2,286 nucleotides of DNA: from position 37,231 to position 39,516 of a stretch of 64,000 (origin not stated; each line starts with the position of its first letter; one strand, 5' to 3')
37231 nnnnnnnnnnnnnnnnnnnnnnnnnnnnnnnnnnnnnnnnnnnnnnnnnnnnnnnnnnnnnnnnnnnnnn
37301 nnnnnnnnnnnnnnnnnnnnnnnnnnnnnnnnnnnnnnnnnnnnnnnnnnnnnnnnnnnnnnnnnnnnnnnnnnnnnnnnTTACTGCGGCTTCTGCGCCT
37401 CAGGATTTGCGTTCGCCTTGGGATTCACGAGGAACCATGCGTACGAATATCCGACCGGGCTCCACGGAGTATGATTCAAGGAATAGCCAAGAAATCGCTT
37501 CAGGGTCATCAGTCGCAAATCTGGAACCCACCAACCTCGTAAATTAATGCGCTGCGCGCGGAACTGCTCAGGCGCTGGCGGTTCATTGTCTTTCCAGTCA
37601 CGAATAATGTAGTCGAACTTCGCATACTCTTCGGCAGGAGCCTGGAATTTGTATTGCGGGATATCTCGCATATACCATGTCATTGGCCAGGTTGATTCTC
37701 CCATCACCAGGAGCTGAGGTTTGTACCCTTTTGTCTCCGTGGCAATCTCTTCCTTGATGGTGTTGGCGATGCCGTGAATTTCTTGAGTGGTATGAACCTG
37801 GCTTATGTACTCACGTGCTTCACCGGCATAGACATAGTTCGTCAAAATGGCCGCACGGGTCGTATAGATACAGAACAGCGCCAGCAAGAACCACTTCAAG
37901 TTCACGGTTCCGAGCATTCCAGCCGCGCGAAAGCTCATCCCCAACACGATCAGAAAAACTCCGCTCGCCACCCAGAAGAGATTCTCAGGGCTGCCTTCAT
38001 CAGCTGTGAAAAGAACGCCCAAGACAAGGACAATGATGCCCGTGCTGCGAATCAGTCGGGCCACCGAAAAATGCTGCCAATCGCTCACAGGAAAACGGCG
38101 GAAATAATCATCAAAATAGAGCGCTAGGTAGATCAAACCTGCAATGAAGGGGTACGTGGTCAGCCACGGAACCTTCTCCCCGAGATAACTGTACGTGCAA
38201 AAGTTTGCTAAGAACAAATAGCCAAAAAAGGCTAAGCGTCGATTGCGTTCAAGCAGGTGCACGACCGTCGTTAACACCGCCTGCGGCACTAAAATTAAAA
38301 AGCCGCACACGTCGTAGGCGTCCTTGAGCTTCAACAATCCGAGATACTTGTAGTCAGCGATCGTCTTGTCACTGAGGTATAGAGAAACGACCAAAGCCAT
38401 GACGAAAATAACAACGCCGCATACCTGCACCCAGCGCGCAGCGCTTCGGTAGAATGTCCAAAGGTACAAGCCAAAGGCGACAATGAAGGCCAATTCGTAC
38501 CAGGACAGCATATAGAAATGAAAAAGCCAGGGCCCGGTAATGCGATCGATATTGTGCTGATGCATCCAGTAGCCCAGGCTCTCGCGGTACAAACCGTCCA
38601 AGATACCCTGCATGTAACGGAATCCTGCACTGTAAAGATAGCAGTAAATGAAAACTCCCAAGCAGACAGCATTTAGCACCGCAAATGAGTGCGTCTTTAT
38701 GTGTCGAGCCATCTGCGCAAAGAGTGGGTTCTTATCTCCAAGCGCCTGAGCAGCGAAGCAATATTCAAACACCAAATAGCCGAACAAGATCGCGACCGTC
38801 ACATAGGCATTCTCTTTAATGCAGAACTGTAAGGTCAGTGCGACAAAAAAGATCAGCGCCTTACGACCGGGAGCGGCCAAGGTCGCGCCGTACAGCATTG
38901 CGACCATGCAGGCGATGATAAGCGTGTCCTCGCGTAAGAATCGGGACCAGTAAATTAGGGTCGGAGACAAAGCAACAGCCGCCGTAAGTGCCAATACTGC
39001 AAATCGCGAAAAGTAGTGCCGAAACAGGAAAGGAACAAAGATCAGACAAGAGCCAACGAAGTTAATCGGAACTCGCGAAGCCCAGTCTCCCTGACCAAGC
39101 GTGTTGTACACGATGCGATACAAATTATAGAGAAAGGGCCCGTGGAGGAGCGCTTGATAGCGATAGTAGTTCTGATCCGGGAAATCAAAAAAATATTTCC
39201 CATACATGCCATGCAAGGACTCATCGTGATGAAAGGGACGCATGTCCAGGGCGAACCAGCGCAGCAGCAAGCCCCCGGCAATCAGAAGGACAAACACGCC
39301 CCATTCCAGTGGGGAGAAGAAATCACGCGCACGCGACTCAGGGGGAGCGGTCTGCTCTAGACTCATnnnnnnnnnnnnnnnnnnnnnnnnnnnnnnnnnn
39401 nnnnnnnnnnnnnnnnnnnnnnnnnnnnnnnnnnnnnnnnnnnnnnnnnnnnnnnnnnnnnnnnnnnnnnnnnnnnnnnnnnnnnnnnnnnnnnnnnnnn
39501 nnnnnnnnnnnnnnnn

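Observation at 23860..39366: Array of seven consecutive giant polytopic membrane proteins, including 'YYY'/DUF2298 and TIGR03663-like families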

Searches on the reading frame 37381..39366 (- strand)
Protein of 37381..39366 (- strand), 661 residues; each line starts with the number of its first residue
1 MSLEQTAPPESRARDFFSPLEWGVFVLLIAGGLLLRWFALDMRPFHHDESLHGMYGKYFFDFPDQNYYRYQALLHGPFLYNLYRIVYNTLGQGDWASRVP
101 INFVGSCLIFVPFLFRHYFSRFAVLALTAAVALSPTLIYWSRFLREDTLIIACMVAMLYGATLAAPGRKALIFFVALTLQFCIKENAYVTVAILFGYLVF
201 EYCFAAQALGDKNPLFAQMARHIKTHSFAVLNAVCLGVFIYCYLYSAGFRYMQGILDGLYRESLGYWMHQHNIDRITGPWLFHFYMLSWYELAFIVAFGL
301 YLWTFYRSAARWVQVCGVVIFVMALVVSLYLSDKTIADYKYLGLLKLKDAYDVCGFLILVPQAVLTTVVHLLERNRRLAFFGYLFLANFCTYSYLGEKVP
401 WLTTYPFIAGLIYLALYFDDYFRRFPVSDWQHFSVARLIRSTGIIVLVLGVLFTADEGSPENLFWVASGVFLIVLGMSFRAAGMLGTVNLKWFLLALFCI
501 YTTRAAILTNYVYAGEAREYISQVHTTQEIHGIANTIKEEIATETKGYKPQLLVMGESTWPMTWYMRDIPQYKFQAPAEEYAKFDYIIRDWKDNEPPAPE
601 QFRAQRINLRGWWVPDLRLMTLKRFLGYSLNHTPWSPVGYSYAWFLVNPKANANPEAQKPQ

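Call 3: search_protein_families(library=pfam, proteins=[window:37381-39366:-], max_evalue=0.01)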
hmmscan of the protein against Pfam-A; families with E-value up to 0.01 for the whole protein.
window:37381-39366:- (661 aa): 0 families

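Call 4: search_protein_families(library=ncbifam, proteins=[window:37381-39366:-], max_evalue=0.01)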
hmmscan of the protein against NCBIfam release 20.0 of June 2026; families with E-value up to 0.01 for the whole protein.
window:37381-39366:- (661 aa): 1 family
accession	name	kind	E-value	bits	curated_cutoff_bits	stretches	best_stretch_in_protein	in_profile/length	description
TIGR03663.1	TIGR03663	subfamily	9.7e-65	219.3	126.25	1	24-570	3-431/435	flippase activity-associated protein Agl23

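Call 22: search_protein_families(library=pfam, proteins=[window:37381-39366:-], max_evalue=10)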
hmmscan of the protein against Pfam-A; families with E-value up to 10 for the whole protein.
window:37381-39366:- (661 aa): 1 family
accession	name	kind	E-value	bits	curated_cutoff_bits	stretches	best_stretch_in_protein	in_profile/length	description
PF10942.13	DUF2619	-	0.4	11.2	27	1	444-477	51-84/86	Protein of unknown function (DUF2619)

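Call 77: search_solved_structures(query=A5, max_evalue=1)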
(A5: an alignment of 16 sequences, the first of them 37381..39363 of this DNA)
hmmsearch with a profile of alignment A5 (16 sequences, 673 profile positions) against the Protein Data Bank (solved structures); distinct sequences matched with E-value up to 1: 0.
